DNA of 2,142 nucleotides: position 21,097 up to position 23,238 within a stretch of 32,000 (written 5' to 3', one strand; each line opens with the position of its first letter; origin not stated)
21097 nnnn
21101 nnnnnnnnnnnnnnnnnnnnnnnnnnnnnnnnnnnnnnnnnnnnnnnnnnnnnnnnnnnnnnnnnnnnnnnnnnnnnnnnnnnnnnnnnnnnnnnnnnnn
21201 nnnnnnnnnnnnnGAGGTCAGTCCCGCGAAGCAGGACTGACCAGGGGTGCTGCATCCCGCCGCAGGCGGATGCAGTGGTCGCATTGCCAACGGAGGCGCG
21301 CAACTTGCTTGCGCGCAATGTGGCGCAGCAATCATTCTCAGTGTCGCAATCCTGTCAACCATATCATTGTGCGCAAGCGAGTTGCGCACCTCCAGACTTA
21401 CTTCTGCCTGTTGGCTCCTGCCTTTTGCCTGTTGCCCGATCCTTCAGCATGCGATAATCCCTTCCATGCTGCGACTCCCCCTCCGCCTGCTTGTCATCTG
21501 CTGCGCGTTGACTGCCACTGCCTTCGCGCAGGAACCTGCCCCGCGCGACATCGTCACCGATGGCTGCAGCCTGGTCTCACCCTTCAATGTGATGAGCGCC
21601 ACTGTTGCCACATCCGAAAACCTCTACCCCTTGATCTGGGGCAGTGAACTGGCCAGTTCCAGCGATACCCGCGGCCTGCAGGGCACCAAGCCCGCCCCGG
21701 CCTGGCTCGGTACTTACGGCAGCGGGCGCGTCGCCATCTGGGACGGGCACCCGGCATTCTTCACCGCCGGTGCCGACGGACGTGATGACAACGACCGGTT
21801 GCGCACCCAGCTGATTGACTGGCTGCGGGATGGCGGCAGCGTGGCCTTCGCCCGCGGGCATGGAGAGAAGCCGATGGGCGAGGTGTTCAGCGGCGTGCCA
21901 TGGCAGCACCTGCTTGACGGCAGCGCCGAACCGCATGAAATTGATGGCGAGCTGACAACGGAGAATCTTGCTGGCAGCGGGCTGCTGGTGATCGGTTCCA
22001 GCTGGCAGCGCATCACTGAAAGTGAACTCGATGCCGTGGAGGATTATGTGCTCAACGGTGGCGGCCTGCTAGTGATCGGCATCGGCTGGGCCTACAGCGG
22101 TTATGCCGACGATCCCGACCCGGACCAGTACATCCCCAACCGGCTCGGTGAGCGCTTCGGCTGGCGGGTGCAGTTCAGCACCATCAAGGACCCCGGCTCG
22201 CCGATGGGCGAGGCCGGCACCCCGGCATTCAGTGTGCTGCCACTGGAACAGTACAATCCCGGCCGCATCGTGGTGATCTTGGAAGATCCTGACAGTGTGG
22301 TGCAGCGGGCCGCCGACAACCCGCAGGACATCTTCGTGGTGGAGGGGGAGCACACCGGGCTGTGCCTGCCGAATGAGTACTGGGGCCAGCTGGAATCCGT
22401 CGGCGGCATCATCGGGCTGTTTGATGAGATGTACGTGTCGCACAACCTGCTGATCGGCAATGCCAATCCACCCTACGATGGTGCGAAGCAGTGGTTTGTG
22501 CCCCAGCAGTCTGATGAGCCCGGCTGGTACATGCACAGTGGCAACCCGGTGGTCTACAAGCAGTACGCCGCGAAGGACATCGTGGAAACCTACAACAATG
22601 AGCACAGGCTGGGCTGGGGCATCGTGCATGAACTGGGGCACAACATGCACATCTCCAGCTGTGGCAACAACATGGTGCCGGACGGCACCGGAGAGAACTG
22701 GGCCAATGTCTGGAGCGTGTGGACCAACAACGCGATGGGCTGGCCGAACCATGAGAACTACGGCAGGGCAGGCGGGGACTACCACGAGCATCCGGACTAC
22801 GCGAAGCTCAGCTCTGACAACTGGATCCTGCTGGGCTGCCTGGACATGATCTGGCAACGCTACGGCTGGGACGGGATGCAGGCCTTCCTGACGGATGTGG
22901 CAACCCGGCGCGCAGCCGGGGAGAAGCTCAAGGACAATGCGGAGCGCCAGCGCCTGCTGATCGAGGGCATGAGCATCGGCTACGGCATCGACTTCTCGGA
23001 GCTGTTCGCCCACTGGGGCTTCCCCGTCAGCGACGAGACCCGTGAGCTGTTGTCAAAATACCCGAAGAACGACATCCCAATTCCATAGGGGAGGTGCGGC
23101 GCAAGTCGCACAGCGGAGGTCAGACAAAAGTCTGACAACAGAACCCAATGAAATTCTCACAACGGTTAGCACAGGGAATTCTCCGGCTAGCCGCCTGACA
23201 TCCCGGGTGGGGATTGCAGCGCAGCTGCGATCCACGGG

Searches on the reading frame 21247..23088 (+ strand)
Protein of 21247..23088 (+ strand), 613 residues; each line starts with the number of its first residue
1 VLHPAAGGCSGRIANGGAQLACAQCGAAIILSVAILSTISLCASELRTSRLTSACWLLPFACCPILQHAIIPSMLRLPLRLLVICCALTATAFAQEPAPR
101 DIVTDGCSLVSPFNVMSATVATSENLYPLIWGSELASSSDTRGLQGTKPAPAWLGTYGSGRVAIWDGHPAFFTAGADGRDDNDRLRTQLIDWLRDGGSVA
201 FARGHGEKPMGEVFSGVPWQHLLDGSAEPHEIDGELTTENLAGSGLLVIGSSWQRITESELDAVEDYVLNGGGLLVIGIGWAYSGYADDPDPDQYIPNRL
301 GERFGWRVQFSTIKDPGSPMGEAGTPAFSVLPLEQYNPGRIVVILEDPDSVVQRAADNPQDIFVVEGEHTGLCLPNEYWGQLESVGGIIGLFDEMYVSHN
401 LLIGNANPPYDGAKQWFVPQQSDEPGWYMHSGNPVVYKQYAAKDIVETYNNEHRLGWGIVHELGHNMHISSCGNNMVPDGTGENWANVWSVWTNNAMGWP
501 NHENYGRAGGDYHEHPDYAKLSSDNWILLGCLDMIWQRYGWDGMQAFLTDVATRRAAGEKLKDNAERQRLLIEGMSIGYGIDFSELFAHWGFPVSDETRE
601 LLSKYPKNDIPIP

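Call 16: search_protein_families(library=pfam, proteins=[window:21247-23088:+], max_evalue=0.01)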
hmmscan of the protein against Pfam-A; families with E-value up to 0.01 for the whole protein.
window:21247-23088:+ (613 aa): 3 families
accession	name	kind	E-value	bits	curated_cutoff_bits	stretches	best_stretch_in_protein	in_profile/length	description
PF13402.12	Peptidase_M60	-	2.7e-09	37.4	25.8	1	414-591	85-275/275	Peptidase M60, enhancin and enhancin-like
PF23355.1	IFT52_GIFT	-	0.0034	16.9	27.2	1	235-277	37-79/246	IFT52 GIFT domain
PF09822.16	ABC_transp_aux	-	0.0045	16.7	34.7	1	199-277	4-79/288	ABC-type uncharacterized transport system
